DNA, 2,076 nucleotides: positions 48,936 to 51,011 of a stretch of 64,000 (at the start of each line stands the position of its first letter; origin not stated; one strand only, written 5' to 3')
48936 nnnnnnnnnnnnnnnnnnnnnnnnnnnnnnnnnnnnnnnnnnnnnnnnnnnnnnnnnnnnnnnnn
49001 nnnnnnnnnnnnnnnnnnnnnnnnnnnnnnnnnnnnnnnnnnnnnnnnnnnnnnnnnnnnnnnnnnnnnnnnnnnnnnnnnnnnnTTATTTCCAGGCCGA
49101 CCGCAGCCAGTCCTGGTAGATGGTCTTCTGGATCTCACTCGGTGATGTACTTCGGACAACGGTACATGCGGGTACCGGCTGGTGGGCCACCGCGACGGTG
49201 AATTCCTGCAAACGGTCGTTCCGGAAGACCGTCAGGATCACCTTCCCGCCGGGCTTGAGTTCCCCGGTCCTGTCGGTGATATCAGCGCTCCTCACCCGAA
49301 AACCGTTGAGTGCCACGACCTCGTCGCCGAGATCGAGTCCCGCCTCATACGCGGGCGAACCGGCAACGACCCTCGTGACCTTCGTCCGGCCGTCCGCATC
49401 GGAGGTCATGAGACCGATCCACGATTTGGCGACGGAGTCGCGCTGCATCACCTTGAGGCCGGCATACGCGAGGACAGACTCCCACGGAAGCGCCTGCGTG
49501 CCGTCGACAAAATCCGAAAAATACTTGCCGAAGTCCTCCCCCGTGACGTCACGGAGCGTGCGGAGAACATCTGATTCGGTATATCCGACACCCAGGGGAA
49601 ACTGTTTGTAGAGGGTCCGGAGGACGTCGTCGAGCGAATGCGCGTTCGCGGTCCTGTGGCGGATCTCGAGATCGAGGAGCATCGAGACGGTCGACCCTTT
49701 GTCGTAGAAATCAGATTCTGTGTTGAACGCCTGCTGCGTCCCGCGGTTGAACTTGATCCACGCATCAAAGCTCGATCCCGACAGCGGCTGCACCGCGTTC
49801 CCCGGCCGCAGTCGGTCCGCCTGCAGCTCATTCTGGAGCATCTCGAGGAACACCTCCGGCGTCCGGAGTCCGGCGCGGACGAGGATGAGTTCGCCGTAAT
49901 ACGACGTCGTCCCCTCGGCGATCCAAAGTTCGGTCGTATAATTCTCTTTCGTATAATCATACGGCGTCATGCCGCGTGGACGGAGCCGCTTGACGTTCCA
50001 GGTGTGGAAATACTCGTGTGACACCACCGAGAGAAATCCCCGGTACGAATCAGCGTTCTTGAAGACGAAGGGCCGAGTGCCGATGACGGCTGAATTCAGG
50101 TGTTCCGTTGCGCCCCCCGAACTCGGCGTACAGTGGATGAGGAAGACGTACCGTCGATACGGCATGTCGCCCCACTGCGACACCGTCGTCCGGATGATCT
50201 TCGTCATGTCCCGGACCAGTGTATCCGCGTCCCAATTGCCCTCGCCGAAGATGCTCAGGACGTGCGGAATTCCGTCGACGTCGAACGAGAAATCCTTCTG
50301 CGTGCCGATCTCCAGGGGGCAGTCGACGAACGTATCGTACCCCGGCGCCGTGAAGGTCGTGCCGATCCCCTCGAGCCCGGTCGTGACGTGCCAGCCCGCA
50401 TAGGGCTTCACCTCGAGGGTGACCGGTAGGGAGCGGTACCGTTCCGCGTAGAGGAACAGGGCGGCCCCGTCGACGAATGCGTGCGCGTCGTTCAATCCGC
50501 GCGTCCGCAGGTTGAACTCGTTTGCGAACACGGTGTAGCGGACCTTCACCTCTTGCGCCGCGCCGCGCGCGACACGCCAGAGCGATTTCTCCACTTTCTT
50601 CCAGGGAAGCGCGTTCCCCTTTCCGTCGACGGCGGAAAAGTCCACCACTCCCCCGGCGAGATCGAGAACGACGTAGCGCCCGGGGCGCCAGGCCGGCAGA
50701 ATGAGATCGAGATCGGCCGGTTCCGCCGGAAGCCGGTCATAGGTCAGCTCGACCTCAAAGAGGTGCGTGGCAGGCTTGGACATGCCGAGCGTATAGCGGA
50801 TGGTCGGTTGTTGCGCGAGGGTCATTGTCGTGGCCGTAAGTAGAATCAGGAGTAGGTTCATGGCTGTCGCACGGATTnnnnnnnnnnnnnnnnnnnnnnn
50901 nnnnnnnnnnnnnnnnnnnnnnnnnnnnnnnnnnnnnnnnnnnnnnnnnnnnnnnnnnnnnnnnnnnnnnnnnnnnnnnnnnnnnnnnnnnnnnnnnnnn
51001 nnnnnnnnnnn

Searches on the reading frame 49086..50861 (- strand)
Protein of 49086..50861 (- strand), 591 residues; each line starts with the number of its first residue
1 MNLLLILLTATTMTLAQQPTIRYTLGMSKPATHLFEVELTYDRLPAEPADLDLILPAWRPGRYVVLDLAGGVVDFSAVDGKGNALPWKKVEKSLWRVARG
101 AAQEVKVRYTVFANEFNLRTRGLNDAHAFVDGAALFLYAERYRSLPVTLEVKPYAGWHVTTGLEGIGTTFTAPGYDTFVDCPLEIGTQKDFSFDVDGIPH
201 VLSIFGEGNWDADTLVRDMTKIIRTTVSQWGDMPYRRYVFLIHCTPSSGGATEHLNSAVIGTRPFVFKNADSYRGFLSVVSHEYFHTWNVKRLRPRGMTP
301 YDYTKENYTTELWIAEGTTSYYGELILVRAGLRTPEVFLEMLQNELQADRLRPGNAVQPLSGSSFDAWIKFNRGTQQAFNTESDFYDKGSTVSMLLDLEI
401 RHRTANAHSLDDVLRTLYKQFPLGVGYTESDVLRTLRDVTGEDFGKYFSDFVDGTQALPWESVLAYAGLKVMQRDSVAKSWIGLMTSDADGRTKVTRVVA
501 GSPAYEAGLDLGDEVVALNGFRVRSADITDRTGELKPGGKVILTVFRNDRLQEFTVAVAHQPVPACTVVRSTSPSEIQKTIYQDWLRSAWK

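Call 3: search_protein_families(library=pfam, proteins=[window:49086-50861:-], max_evalue=0.01)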
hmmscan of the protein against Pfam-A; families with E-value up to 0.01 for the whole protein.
window:49086-50861:- (591 aa): 6 families
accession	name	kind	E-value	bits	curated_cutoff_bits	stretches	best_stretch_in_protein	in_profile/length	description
PF17899.6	Peptidase_M61_N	-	2.9e-43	148.2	23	1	22-186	1-167/168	Peptidase M61 N-terminal domain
PF05299.18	Peptidase_M61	-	3.5e-41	140.7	22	1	276-391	2-117/118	M61 glycyl aminopeptidase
PF13180.12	PDZ_2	-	3.8e-09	37.1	27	1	482-558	3-80/80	PDZ domain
PF17820.7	PDZ_6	-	3.1e-07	30.5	27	1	495-530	2-37/54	PDZ domain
PF00595.29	PDZ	-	0.00077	20.2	23.2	1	485-536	15-70/81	PDZ domain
PF01433.26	Peptidase_M1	-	0.0014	18.7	27.7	1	247-399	34-172/218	Peptidase family M1 domain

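Call 4: search_protein_families(library=ncbifam, proteins=[window:49086-50861:-], max_evalue=0.01)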
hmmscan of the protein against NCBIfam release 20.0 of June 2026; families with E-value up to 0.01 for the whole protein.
window:49086-50861:- (591 aa): 13 families
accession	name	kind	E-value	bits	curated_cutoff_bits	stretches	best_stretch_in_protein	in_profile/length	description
TIGR02037.1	degP_htrA_DO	subfamily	2.2e-09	36.8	416.2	1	469-562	240-331/434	Do family serine endopeptidase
TIGR00225.1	prc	subfamily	1.1e-07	31.2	218.6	1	481-573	52-146/335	C-terminal processing peptidase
NF041199.1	trx7_PDZ_seleno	equivalog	5.2e-07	28.9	300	1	486-559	198-273/390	Trx7/PDZ domain-containing (seleno)protein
NF040960.1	MamE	equivalog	1.3e-05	24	800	1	491-561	466-538/659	magnetosome formation protease MamE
TIGR02038.1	protease_degS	equivalog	2.7e-05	23.5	422.95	1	495-562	282-350/351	outer membrane-stress sensor serine endopeptidase DegS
NF008147.1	PRK10898.1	equivalog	3.2e-05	23.2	408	1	493-560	281-349/352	outer membrane-stress sensor serine endopeptidase DegS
NF041521.1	HhoA_HhoB_HtrA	equivalog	0.00018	20.9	450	1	493-559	265-332/335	HhoA/HhoB/HtrA family serine endopeptidase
NF045589.1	Cterm_S41_CtpB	exception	0.00032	19.5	633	1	489-568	128-208/416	carboxyl-terminal processing protease CtpB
NF052377.1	lmo1851_S41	exception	0.00059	18.6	725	1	482-578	109-207/468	lmo1851 family serine protease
NF045588.1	Cterm_S41_CtpA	exception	0.00071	18.6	625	1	487-571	120-206/401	carboxyl-terminal processing protease CtpA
NF008189.1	PRK10942.1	equivalog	0.0018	16.8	720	1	485-559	307-382/477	serine endoprotease DegP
NF007526.1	PRK10139.1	equivalog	0.0021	16.8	756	1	488-560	288-361/456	serine endoprotease DegQ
NF051464.1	tail_spec_CT441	exception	0.0041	15.9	700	1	482-556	249-328/645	tail-specific protease Tsp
